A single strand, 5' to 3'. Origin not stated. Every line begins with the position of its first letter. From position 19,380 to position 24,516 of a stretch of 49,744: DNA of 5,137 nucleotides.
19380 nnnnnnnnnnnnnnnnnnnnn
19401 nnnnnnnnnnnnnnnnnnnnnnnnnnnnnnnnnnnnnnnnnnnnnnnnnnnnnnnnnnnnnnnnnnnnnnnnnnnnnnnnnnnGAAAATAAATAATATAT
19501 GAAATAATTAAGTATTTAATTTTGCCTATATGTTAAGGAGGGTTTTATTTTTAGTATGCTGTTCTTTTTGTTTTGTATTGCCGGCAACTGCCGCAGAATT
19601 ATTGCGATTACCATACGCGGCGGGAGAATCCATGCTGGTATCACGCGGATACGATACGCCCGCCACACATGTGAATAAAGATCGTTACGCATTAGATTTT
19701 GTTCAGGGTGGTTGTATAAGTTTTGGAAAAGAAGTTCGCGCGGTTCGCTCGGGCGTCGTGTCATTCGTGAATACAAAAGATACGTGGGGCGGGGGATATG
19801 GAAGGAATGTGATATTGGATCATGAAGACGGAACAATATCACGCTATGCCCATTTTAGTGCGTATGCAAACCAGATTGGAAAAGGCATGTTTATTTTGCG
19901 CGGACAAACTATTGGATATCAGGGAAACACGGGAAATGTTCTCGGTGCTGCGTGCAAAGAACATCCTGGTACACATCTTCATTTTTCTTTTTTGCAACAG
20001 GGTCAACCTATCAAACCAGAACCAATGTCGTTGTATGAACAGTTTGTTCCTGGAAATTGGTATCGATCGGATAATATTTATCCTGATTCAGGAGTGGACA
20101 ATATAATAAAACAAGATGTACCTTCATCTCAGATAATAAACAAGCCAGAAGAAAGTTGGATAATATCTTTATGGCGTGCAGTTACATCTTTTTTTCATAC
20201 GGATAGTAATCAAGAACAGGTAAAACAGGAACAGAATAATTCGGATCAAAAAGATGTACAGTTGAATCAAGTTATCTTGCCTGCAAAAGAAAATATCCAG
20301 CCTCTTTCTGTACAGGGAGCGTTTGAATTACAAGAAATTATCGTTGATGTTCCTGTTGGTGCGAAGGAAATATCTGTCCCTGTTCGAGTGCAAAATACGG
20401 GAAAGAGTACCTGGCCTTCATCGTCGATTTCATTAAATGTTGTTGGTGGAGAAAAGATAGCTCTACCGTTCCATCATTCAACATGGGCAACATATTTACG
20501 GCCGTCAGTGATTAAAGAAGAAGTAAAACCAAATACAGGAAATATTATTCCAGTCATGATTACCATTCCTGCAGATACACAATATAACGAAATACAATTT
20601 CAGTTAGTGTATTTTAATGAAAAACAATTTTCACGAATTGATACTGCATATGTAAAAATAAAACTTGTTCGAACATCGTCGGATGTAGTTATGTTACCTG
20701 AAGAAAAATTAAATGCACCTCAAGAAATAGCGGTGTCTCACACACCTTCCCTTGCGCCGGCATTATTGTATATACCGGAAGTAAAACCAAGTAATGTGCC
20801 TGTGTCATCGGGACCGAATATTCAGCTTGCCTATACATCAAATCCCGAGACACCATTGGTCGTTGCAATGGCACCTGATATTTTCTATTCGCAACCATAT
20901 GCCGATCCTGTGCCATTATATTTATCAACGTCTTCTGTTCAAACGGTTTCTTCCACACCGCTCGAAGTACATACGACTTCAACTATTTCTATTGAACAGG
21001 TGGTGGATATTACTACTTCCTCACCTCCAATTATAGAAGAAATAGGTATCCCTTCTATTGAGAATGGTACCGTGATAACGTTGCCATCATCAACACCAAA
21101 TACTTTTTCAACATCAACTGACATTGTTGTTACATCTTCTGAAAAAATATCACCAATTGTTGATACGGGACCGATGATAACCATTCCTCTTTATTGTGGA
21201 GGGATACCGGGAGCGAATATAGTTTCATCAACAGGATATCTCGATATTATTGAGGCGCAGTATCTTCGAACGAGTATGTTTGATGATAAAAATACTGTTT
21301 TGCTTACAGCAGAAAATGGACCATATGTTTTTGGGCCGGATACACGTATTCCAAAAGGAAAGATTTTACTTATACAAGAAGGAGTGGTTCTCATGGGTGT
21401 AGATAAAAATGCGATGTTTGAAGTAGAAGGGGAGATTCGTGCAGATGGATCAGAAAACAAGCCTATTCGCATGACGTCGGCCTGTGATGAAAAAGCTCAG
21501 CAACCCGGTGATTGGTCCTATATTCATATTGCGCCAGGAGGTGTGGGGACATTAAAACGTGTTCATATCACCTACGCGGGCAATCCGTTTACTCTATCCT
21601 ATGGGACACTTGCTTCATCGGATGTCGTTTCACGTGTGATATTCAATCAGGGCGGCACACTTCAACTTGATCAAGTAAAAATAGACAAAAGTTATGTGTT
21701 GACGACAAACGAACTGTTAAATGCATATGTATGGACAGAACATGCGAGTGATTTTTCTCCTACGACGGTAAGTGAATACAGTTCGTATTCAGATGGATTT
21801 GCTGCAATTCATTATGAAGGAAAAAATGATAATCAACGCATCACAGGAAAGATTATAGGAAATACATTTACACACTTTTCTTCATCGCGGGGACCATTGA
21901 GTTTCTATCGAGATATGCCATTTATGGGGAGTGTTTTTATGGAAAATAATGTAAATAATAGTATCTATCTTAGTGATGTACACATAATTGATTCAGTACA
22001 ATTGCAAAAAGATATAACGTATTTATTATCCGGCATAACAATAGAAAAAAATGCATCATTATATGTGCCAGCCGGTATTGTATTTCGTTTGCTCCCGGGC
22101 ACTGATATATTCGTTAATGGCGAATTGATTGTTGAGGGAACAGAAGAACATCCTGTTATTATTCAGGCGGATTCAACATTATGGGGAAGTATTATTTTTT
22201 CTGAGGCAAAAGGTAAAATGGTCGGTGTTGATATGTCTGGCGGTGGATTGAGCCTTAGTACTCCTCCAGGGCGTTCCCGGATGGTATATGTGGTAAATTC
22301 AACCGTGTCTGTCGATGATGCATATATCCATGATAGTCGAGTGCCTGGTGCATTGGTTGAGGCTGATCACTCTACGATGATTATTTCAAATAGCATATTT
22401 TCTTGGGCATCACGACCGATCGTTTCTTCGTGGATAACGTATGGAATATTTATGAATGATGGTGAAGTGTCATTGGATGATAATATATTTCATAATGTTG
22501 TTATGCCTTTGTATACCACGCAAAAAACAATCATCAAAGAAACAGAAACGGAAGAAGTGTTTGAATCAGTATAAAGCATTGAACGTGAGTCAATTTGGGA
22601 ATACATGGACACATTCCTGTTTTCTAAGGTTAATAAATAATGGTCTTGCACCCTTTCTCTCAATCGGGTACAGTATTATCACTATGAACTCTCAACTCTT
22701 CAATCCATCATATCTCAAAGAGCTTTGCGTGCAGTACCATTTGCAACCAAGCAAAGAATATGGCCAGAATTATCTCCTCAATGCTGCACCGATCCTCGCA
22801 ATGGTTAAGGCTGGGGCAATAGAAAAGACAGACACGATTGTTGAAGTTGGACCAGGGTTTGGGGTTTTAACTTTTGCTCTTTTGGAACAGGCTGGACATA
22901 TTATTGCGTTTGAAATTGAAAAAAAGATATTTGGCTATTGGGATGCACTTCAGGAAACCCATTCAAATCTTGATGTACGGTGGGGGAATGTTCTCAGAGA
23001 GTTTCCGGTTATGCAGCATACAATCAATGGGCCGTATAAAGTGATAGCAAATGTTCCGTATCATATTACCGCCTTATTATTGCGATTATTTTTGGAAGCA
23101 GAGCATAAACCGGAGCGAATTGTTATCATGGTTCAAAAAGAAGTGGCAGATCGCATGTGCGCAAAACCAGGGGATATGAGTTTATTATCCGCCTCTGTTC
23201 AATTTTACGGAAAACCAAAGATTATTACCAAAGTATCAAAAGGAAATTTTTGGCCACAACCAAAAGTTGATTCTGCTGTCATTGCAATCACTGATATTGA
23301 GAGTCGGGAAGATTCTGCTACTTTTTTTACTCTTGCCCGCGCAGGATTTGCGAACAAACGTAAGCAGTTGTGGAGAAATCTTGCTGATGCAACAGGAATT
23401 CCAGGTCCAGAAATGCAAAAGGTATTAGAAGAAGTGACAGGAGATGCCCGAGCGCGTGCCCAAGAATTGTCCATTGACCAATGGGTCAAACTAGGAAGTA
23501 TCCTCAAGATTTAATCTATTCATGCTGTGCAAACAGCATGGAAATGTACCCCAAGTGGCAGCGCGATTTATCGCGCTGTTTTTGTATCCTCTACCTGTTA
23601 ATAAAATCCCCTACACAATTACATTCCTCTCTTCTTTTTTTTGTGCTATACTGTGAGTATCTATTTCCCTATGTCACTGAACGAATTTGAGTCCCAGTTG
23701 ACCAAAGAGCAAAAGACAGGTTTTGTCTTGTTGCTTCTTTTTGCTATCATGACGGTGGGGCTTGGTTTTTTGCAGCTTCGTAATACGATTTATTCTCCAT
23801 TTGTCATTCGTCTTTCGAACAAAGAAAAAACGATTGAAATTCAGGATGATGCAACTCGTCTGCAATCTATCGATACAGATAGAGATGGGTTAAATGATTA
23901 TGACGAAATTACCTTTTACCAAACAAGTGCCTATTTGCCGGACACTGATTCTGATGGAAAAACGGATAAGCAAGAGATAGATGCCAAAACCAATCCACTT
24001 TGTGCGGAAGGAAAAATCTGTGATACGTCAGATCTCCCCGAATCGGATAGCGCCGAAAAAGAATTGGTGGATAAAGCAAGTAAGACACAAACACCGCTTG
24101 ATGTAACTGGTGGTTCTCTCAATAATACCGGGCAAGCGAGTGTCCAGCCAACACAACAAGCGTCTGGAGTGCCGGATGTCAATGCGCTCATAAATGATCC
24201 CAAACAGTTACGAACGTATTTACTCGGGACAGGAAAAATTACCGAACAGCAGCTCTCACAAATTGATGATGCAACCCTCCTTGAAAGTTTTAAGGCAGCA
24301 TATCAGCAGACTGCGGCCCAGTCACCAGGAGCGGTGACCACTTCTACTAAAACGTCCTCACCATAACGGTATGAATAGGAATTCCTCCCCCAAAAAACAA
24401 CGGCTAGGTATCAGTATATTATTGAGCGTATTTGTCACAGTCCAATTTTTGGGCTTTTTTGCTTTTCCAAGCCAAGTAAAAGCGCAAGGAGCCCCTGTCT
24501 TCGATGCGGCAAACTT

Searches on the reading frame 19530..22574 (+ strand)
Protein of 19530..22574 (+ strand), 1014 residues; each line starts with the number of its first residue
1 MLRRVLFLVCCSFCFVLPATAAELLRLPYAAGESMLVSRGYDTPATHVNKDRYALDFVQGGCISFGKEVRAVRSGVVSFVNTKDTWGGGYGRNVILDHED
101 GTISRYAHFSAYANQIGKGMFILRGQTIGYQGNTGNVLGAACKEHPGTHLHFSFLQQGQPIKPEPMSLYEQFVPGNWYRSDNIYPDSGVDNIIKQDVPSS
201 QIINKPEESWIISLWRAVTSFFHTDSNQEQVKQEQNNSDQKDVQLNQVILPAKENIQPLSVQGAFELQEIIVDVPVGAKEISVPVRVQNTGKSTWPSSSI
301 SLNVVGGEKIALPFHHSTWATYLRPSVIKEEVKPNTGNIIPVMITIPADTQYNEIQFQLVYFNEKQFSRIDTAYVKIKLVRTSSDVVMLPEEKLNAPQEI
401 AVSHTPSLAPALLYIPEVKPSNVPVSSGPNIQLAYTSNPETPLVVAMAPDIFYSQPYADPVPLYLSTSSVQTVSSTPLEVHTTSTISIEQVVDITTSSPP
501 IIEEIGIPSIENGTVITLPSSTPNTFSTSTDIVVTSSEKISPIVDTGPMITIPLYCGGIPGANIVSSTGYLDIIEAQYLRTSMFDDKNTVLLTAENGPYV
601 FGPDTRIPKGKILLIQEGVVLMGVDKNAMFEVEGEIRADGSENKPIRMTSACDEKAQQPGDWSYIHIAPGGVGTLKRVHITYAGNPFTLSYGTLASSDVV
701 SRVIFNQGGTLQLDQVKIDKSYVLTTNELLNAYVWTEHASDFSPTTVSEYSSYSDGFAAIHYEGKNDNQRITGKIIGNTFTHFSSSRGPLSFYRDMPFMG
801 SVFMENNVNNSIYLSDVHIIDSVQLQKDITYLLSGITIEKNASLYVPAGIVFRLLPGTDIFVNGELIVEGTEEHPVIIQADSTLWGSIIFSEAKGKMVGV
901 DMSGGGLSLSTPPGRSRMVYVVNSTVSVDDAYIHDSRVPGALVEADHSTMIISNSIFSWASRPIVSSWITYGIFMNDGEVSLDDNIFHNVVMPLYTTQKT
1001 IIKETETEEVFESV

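Call 6: search_protein_families(library=pfam, proteins=[window:19530-22574:+], max_evalue=0.01)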
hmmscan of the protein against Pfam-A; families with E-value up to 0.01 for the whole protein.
window:19530-22574:+ (1014 aa): 2 families
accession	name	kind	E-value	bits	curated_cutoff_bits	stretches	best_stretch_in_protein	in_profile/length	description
PF01551.29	Peptidase_M23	-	1.4e-17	64.1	28.7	1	66-163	13-96/96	Peptidase family M23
PF16158.11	N_BRCA1_IG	-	0.0015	19.5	28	1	286-368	19-99/108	Ig-like domain from next to BRCA1 gene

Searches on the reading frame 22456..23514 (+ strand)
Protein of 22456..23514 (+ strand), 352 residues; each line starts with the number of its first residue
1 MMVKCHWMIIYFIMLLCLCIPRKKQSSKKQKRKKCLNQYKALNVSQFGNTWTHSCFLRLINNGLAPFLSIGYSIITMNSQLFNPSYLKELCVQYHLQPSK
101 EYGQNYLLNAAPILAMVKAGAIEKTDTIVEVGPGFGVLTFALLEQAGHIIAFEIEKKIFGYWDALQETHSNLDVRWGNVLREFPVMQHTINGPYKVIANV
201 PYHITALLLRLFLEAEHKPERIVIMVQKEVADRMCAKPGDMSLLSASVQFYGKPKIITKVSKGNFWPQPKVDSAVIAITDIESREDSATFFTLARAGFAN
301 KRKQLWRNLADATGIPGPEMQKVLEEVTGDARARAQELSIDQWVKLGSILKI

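Call 6: search_protein_families(library=pfam, proteins=[window:22456-23514:+], max_evalue=0.01)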
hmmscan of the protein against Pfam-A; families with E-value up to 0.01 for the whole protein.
window:22456-23514:+ (352 aa): 1 family
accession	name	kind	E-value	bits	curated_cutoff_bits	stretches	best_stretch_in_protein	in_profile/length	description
PF00398.26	RrnaAD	-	9.7e-41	140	24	1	100-347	6-258/263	Ribosomal RNA adenine dimethylase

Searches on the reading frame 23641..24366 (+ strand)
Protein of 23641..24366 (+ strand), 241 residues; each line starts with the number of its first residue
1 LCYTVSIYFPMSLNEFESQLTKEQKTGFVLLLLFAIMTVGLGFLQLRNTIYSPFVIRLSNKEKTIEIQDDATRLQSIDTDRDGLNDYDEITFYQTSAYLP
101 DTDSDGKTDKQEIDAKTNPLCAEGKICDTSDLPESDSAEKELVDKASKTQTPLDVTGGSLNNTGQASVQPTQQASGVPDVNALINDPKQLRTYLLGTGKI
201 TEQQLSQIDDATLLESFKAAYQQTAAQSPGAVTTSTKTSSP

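Call 6: search_protein_families(library=pfam, proteins=[window:23641-24366:+], max_evalue=0.01)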
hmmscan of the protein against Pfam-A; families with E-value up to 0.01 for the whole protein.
window:23641-24366:+ (241 aa): 1 family
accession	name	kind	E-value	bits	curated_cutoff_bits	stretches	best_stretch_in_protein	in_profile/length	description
PF18884.5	TSP3_bac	-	0.0024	18.1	25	1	101-120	1-20/22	Bacterial TSP3 repeat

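Call 11: search_protein_families(library=ncbifam, proteins=[window:23641-24366:+], max_evalue=10)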
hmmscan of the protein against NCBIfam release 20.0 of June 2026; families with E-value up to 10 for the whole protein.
window:23641-24366:+ (241 aa): 1 family
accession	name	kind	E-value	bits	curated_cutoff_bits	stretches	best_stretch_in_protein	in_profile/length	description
NF047639.1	throspo3_MtsD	equivalog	0.038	12.1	800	1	73-131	455-512/651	cell-cell cohesion protein MtsD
